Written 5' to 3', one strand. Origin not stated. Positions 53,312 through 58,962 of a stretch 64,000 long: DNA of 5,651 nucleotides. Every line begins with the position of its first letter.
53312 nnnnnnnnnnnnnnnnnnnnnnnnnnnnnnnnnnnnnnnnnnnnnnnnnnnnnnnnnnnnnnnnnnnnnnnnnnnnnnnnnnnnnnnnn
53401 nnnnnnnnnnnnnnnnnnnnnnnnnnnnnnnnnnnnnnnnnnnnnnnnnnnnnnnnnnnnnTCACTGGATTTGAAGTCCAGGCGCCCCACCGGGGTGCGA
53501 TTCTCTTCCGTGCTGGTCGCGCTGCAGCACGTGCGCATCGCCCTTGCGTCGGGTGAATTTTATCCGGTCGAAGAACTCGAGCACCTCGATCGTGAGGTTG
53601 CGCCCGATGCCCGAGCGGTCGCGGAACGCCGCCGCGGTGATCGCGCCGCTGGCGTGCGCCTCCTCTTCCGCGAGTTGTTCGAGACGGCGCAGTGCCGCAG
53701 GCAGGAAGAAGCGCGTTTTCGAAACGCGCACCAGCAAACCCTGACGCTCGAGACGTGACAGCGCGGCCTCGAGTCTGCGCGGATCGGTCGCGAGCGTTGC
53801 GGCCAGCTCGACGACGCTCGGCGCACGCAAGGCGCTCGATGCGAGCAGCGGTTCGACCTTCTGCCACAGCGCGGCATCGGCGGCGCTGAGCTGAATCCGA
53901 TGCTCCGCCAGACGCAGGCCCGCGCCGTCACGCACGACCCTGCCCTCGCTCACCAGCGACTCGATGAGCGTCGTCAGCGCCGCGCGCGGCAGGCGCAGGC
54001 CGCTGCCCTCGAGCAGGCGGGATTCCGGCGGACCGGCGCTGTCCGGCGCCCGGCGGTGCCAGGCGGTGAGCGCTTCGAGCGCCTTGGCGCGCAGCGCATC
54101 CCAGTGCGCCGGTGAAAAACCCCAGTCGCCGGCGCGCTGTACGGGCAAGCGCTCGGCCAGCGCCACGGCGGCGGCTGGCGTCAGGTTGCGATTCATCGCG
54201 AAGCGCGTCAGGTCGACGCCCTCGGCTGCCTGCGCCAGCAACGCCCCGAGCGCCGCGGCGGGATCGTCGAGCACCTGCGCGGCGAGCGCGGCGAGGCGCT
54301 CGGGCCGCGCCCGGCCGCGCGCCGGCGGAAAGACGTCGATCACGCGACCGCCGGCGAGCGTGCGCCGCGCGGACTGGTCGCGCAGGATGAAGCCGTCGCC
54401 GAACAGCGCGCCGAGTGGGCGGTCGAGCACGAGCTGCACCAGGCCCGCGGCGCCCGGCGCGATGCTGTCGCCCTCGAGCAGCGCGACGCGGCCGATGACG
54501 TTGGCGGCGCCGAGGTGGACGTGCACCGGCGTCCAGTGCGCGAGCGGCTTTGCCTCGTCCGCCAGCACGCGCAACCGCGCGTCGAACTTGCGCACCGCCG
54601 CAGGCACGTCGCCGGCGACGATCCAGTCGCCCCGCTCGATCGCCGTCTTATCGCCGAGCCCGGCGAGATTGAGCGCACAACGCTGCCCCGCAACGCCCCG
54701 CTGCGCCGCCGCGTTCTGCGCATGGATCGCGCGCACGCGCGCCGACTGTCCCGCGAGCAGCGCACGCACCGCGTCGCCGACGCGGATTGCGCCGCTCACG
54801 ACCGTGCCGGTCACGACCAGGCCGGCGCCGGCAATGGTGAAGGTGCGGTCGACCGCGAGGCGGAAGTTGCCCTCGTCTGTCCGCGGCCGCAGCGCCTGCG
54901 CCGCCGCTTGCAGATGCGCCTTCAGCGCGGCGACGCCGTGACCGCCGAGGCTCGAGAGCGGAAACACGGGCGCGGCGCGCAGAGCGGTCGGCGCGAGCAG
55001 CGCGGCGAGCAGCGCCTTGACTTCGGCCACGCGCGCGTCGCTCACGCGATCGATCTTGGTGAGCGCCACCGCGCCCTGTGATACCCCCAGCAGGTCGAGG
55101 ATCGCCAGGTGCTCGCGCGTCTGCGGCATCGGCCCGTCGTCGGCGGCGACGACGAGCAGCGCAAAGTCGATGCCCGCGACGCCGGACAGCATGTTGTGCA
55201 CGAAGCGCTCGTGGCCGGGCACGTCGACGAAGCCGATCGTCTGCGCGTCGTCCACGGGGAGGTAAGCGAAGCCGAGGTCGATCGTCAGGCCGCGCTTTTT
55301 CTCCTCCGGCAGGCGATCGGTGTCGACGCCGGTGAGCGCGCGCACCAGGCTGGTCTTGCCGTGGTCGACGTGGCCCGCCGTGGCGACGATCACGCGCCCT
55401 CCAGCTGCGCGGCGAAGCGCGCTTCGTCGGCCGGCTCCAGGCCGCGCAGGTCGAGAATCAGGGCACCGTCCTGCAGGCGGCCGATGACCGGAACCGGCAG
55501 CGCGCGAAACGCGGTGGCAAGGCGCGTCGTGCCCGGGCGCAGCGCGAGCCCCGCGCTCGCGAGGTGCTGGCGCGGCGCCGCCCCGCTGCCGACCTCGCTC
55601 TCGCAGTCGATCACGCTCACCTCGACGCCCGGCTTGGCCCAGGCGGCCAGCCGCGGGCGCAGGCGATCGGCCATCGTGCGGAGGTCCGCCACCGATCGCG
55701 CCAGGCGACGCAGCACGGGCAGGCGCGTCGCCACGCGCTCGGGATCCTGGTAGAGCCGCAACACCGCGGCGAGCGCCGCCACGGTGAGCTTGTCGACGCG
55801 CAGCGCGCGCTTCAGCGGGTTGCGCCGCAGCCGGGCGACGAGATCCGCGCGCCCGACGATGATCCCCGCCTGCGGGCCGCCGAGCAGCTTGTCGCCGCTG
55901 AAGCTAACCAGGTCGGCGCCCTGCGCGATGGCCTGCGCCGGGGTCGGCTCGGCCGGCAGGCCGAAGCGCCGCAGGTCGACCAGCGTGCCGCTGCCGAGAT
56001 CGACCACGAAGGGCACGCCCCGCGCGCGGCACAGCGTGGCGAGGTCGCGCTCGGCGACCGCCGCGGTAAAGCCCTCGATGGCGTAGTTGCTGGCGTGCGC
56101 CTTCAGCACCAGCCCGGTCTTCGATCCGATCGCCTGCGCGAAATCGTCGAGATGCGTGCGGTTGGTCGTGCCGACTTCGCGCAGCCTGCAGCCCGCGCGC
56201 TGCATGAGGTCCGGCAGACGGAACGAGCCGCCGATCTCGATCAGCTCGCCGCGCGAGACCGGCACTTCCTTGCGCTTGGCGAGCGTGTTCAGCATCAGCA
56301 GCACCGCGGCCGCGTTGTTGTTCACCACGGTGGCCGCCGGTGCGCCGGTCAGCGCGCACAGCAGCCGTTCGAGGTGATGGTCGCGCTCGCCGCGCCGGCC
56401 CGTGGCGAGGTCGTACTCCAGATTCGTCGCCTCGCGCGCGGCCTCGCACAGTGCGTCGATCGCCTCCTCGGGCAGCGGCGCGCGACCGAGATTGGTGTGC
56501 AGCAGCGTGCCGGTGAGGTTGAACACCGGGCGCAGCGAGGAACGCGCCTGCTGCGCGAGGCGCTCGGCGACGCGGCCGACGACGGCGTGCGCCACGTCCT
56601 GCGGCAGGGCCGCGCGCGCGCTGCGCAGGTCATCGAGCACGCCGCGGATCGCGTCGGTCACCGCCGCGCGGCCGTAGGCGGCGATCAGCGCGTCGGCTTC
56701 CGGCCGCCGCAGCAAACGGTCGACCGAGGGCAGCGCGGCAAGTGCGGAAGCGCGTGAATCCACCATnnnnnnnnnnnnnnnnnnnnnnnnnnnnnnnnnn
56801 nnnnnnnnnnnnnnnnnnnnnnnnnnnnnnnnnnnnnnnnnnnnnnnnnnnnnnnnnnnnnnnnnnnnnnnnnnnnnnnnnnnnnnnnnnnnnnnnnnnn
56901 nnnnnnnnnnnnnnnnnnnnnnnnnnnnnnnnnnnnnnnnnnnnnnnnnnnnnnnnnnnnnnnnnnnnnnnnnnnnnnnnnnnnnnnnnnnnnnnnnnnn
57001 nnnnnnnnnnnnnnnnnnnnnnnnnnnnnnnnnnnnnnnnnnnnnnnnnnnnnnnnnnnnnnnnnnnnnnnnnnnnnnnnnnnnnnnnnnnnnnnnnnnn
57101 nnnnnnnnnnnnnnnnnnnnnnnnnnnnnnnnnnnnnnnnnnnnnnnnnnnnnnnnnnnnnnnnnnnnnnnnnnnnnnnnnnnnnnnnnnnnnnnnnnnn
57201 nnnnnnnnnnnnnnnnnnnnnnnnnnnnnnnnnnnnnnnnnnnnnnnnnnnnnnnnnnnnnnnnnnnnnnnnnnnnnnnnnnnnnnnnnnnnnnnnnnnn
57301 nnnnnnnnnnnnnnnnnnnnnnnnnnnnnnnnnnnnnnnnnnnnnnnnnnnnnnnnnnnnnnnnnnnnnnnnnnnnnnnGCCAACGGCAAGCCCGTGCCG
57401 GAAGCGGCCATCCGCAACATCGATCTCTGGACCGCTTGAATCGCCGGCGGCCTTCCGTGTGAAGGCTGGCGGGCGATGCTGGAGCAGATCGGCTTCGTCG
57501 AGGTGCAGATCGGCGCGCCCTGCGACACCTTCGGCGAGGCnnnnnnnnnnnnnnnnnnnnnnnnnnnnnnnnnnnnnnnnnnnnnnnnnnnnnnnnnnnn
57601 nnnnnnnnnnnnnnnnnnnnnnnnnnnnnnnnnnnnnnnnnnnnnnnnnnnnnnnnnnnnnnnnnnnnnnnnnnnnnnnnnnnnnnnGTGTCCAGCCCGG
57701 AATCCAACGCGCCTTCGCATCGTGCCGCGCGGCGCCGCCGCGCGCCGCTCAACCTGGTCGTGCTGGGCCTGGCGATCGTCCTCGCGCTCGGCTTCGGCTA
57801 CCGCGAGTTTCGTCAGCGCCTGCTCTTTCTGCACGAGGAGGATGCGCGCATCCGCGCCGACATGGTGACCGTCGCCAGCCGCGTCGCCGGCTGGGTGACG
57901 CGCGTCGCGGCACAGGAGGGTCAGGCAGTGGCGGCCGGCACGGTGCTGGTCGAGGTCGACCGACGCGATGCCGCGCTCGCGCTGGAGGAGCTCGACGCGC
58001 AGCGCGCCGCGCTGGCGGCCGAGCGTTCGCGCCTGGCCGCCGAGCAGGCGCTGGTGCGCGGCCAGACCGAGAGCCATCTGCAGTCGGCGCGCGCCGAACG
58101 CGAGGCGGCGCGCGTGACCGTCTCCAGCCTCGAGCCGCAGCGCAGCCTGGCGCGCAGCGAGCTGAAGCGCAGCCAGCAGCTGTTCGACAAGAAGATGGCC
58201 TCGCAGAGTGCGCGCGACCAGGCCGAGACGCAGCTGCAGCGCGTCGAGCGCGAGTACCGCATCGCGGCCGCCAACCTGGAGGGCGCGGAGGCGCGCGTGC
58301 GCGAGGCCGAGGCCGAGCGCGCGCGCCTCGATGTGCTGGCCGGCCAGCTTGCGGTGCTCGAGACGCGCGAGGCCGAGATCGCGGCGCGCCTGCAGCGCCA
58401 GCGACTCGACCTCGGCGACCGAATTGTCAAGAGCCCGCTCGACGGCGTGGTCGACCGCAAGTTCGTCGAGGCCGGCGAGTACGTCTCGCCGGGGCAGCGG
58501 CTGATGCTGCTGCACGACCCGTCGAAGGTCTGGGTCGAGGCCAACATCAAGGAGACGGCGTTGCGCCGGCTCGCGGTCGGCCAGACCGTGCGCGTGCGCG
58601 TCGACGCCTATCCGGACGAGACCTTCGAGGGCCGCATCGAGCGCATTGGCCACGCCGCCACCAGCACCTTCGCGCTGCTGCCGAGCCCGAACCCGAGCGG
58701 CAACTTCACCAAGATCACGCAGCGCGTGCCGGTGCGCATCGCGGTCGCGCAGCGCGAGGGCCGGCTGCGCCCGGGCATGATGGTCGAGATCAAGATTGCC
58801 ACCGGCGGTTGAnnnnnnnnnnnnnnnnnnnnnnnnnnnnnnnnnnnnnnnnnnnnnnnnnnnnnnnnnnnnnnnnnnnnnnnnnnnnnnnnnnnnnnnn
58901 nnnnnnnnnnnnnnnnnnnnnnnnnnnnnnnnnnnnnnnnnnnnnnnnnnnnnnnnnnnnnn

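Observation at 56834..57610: ArsM-like methyltransferase with Sec at one catalytic position and the other canonical cysteines missing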

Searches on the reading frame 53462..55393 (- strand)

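Call 9: search_protein_families(library=ncbifam, proteins=[window:53462-55393:-], max_evalue=0.001)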
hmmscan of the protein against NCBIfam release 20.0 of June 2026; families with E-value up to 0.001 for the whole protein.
window:53462-55393:- (643 aa): 31 families (the best 25 are shown)
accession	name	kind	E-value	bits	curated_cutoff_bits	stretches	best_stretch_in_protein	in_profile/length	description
TIGR00475.1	selB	equivalog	5e-136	454.7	242.25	1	1-625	1-581/581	selenocysteine-specific translation elongation factor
NF008969.0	PRK12317.1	subfamily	8.6e-42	143.2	502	1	26-304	61-353/426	elongation factor 1-alpha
NF009373.0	PRK12736.1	subfamily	7.8e-41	140.1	452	1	3-354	15-392/394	elongation factor Tu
TIGR03680.1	eif2g_arch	equivalog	1.2e-40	140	514.5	2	51-209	81-247/407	translation initiation factor IF-2 subunit gamma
NF003077.0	PRK04000.1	equivalog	3.1e-40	138.6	315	2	50-210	84-252/412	translation initiation factor IF-2 subunit gamma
NF000766.0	PRK00049.1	subfamily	3.3e-39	134.8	449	1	3-354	15-394/396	elongation factor Tu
TIGR00485.1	EF-Tu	equivalog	1.2e-37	129.6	522.4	1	3-352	15-390/394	elongation factor Tu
NF009372.0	PRK12735.1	subfamily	2.9e-37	128.4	479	1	3-354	15-394/396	elongation factor Tu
TIGR00483.1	EF-1_alpha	equivalog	1.1e-33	116.4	540.1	1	25-302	60-352/427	translation elongation factor EF-1 subunit alpha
TIGR02034.1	CysN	subfamily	2.3e-30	106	336.1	1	26-304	56-341/406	sulfate adenylyltransferase, large subunit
NF004035.0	PRK05506.1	subfamily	3.8e-29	101.4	715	1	25-282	79-345/632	bifunctional sulfate adenylyltransferase subunit 1/adenylylsulfate kinase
NF003478.0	PRK05124.1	equivalog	6.6e-27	94.2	590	1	26-280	83-346/475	sulfate adenylyltransferase subunit CysN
TIGR00487.1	IF-2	equivalog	1.3e-20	73.7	424.4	1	2-246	89-328/587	translation initiation factor IF-2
TIGR01394.1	TypA_BipA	equivalog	8.1e-11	40.9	757.3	1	3-134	4-145/594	translational GTPase TypA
NF003078.0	PRK04004.1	equivalog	8.9e-11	41.1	468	1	2-129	13-153/598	translation initiation factor IF-2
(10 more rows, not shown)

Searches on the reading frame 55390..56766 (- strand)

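Call 9: search_protein_families(library=ncbifam, proteins=[window:55390-56766:-], max_evalue=0.001)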
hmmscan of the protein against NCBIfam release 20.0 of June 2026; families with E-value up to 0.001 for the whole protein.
window:55390-56766:- (458 aa): 7 families
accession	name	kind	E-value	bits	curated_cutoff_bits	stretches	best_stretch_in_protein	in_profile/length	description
TIGR00474.1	selA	equivalog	1.7e-174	580.9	267.9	1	10-456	2-454/455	L-seryl-tRNA(Sec) selenium transferase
TIGR01437.1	selA_rel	subfamily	3.3e-17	62.5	385.3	1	142-363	76-283/363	DgaE family pyridoxal phosphate-dependent ammonia lyase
NF047797.1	glminPNH3LysDgaE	equivalog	6.3e-14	51.7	600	1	138-368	71-287/367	D-glucosaminate-6-phosphate ammonia lyase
TIGR03576.1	pyridox_MJ0158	hypoth_equivalog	1.3e-10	40.9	304.45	1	277-359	188-269/346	TIGR03576 family pyridoxal phosphate-dependent enzyme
NF005695.0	PRK07503.1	equivalog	0.00035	19.4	666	1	132-319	70-240/403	methionine gamma-lyase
NF005961.0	PRK08045.1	equivalog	0.00047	18.9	690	1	125-303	49-211/386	cystathionine gamma-synthase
NF005872.0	PRK07812.1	equivalog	0.00059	18.4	703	1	131-303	76-232/439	bifunctional o-acetylhomoserine/o-acetylserine sulfhydrylase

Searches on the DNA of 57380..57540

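Call 80: search_rna_families(source=window, start=57380, end=57540, threshold=evalue, max_evalue=10)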
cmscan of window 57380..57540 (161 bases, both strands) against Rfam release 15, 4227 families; matches with E-value up to 10: 1.
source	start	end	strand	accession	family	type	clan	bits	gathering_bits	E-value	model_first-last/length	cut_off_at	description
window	57398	57434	+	RF02216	ZNFX1-AS1_2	Gene; lncRNA;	-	8.4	45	5.6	56-93/93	no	ZNFX1 antisense RNA 1 conserved region 2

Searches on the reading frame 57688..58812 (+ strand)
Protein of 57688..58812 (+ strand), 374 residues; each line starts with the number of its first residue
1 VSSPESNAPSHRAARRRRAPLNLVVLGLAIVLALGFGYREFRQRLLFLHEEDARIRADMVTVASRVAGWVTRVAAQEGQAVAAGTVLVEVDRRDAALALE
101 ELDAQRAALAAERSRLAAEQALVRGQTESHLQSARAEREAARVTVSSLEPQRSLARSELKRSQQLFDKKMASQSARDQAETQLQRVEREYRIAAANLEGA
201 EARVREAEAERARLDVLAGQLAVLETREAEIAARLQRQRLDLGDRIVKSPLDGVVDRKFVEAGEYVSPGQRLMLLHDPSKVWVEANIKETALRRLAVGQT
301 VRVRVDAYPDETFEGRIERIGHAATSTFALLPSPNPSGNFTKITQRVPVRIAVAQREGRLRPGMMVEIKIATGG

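Call 33: search_protein_families(library=pfam, proteins=[window:57688-58812:+], max_evalue=0.00001)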
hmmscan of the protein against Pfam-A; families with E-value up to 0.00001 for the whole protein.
window:57688-58812:+ (374 aa): 4 families
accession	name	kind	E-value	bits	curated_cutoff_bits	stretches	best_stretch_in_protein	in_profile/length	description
PF16576.10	HlyD_D23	-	2.8e-29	102.4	30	1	58-321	18-185/214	Barrel-sandwich domain of CusB or HlyD membrane-fusion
PF13437.12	HlyD_3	-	2.4e-21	76.9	22.2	1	247-363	2-106/106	HlyD family secretion protein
PF00529.27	CusB_dom_1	-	2.3e-13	50.6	26.5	1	91-371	12-88/89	Cation efflux system protein CusB domain 1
PF13533.13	Biotin_lipoyl_2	-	8.4e-08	32.3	29.8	0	60-91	1-32/32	Biotin-lipoyl like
